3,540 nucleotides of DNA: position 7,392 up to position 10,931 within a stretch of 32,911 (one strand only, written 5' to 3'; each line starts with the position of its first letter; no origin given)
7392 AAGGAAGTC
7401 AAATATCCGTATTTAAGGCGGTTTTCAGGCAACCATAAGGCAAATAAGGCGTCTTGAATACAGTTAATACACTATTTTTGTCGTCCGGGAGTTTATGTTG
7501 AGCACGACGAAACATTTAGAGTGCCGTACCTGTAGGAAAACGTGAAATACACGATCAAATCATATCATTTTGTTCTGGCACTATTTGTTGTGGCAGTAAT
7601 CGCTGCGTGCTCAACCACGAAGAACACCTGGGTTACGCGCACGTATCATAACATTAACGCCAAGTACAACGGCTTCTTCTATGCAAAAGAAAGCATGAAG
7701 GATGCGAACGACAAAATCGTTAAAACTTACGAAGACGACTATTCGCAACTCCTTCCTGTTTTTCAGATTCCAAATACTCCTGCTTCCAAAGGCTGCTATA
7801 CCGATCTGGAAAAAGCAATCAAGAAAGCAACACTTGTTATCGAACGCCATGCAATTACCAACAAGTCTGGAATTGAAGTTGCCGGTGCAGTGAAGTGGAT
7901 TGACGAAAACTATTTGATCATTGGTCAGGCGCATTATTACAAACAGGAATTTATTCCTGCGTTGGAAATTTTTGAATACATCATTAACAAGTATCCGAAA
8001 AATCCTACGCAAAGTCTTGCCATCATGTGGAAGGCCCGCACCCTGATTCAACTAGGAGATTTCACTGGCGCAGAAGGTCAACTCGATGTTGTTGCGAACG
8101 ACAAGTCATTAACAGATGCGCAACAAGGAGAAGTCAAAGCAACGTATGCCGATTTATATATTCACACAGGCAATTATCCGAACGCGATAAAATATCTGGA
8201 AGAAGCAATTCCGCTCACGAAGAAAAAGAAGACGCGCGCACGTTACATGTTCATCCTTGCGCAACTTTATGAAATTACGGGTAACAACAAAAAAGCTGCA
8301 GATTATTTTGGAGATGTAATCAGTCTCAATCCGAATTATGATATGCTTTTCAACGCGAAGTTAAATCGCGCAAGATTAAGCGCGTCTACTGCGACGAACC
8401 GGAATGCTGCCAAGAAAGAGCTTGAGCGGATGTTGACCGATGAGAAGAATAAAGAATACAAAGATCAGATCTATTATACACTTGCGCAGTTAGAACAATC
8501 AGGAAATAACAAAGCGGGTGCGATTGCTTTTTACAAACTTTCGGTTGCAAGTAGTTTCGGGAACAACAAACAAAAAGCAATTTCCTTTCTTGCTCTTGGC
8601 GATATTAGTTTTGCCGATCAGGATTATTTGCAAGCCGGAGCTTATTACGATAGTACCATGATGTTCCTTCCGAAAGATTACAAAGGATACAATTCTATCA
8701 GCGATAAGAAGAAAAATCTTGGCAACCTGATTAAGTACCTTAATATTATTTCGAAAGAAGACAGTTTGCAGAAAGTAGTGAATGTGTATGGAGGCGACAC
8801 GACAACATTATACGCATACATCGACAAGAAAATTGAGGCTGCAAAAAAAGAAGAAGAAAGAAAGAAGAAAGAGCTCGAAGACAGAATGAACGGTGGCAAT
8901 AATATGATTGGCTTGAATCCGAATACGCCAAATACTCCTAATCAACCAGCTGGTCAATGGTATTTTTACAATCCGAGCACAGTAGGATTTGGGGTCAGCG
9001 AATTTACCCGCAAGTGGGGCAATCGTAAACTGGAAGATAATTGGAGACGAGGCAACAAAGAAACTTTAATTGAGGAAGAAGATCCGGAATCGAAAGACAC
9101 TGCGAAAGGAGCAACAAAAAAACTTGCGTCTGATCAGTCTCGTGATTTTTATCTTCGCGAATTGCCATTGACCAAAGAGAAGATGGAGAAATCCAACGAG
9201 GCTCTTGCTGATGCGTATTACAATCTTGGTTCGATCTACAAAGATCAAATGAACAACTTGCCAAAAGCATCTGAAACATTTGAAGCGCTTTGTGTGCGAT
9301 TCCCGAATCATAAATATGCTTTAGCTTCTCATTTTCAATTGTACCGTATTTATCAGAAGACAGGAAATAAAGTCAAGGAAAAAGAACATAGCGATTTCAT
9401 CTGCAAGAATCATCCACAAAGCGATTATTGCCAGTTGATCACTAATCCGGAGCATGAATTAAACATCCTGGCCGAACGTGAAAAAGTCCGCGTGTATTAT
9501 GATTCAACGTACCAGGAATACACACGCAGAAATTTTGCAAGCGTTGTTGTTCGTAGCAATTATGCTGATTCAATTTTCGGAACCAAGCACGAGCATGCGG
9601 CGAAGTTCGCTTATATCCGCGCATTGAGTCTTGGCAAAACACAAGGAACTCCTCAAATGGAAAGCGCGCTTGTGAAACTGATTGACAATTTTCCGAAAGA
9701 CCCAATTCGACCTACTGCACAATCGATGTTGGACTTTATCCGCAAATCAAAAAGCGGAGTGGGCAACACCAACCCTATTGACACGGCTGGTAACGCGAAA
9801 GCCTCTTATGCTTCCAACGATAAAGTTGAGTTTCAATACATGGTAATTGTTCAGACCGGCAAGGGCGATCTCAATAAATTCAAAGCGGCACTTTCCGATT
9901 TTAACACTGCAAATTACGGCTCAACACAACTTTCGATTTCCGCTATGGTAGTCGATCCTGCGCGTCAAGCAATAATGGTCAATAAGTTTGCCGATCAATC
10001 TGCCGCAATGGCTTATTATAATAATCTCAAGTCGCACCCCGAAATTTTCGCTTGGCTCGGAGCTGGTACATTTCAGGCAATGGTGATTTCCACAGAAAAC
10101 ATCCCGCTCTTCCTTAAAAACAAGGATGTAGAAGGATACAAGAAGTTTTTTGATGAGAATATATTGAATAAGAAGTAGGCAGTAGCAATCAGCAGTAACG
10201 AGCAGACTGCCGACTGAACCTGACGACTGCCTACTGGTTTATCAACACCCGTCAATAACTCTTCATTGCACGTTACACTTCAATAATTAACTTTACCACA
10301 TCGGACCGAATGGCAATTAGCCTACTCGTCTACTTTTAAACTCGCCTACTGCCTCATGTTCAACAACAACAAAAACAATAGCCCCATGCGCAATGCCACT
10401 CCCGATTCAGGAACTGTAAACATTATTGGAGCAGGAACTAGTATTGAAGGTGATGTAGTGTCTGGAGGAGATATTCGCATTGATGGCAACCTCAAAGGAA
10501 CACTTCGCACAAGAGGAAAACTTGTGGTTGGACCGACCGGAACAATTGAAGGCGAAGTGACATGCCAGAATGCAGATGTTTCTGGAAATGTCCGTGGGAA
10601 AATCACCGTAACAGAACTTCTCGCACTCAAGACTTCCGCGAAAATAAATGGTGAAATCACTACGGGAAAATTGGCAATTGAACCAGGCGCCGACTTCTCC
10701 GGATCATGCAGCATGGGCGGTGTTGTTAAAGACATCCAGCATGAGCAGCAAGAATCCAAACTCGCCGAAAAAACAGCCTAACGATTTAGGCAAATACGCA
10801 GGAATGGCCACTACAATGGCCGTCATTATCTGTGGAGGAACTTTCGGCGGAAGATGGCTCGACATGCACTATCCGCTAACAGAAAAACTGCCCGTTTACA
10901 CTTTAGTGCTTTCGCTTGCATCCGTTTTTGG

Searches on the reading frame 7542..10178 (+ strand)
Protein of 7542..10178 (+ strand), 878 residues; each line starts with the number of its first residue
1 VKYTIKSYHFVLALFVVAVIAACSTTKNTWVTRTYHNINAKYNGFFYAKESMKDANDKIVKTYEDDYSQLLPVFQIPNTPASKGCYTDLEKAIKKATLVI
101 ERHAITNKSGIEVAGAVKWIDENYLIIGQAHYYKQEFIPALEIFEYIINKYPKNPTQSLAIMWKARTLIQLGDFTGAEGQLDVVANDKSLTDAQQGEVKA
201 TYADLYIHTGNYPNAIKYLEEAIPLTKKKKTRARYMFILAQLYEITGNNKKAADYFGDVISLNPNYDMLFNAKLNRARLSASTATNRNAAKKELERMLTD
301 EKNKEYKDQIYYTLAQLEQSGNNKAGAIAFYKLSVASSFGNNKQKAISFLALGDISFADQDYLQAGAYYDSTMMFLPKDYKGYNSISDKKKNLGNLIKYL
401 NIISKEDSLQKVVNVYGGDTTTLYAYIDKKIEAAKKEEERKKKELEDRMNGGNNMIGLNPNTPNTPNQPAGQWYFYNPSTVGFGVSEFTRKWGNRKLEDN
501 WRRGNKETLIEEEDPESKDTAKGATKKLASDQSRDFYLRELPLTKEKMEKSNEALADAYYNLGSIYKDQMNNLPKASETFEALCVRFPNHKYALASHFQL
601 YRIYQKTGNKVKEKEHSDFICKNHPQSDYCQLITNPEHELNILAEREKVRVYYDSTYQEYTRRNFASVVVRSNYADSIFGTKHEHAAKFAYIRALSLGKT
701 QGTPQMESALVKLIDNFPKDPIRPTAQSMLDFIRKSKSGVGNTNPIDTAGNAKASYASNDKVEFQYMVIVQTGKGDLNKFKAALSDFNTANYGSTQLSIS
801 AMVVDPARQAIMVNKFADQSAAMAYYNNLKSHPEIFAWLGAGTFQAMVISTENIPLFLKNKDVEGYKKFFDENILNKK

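Call 82: search_protein_families(library=pfam, proteins=[window:7542-10178:+])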
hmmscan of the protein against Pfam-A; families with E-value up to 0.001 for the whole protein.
window:7542-10178:+ (878 aa): 11 families
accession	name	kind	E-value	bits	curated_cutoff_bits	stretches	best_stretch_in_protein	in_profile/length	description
PF13424.12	TPR_12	-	2.7e-13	50.3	30.1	1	202-260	9-72/77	Tetratricopeptide repeat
PF13174.12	TPR_6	-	7.9e-12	45.4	26.3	0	557-590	1-33/33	Tetratricopeptide repeat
PF07719.23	TPR_2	-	1.5e-11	43.9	27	0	233-266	1-34/34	Tetratricopeptide repeat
PF13181.12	TPR_8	-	5.8e-11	42.1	25.7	0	233-266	1-34/34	Tetratricopeptide repeat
PF13428.12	TPR_14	-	2.2e-08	34.4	23.5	0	200-223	5-28/44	Tetratricopeptide repeat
PF14559.12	TPR_19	-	2.4e-08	34.6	25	0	192-225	21-54/68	Tetratricopeptide repeat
PF00515.34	TPR_1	-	6.3e-07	29.4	27.8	0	237-266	5-34/34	Tetratricopeptide repeat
PF13432.12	TPR_16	-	3.9e-06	27.6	32.7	0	203-256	4-54/65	Tetratricopeptide repeat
PF13176.12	TPR_7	-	2.6e-05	24.4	27.9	0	203-228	6-31/36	Tetratricopeptide repeat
PF25062.1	ARM_TT21_N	-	0.00023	21.4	40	0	147-322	16-183/222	Tetratricopeptide repeat protein 21 N-terminal ARM repeat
PF13374.12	TPR_10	-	0.00058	20.2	27.5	0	204-228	10-34/42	Tetratricopeptide repeat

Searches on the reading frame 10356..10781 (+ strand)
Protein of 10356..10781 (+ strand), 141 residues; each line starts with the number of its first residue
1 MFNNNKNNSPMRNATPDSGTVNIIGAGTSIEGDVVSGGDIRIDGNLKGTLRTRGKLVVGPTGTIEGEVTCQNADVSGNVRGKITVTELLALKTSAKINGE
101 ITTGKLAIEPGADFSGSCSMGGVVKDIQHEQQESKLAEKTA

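Call 82: search_protein_families(library=pfam, proteins=[window:10356-10781:+])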
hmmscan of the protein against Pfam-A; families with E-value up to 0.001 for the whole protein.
window:10356-10781:+ (141 aa): 1 family
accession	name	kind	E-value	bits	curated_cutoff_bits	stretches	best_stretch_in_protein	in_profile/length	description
PF04519.19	Bactofilin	-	1.7e-29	102.4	27.9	1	23-118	2-97/98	Polymer-forming cytoskeletal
